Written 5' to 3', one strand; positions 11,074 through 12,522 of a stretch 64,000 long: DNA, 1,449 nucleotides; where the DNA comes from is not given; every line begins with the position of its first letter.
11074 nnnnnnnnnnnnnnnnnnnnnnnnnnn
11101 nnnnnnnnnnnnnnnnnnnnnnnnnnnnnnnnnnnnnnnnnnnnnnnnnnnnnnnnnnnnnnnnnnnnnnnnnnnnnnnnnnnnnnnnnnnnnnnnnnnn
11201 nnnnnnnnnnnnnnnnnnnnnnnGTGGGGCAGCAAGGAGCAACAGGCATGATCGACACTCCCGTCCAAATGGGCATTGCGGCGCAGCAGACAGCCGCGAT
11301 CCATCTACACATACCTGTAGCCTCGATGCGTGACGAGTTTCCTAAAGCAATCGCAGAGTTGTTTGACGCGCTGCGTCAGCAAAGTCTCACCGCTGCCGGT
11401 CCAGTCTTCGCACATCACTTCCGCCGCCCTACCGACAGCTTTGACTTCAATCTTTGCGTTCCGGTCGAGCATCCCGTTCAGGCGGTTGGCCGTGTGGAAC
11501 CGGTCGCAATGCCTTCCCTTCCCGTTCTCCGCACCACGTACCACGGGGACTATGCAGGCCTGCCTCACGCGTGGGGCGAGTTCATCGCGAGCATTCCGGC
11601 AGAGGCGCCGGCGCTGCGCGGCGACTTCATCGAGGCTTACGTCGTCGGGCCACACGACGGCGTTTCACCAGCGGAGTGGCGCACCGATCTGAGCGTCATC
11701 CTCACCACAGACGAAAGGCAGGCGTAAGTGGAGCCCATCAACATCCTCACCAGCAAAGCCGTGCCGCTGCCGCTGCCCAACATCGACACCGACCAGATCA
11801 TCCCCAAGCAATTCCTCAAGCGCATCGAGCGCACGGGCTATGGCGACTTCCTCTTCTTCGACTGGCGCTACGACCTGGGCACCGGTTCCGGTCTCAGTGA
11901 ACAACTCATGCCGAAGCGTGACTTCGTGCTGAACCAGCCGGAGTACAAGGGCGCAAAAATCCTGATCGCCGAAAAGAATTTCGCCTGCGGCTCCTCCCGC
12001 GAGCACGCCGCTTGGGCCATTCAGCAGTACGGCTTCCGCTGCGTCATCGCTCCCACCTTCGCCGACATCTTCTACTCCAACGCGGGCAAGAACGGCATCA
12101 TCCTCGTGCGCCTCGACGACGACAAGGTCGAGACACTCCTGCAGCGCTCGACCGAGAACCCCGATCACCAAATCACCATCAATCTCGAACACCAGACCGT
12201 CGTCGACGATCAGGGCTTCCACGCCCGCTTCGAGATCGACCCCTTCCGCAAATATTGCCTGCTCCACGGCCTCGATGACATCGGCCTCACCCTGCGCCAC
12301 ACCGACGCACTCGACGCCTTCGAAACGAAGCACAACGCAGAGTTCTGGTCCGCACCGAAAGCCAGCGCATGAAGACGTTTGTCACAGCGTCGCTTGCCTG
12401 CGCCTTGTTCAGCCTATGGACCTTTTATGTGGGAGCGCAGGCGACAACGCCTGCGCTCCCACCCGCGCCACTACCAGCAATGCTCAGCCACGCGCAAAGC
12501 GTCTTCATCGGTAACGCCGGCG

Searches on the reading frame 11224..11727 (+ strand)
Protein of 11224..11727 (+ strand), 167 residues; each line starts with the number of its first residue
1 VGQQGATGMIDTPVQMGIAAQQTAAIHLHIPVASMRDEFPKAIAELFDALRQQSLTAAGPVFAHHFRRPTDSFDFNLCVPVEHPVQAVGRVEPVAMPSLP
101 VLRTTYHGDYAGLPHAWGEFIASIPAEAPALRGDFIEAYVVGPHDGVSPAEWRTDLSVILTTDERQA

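Call 94: search_protein_families(library=pfam, proteins=[window:11224-11727:+], max_evalue=0.0001)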
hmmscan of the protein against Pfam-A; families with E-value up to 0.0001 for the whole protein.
window:11224-11727:+ (167 aa): 1 family
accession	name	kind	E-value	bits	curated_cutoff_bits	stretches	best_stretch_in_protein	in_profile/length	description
PF06445.20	GyrI-like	-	1.4e-09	38.8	26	1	35-157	22-151/155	GyrI-like small molecule binding domain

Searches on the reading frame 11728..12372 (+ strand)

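Call 94: search_protein_families(library=pfam, proteins=[window:11728-12372:+], max_evalue=0.0001)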
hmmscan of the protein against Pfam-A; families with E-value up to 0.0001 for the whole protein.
window:11728-12372:+ (214 aa): 1 family
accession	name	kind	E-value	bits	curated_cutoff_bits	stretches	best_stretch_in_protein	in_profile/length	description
PF00694.25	Aconitase_C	-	2.2e-30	106.1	22.8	1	6-130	6-129/131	Aconitase C-terminal domain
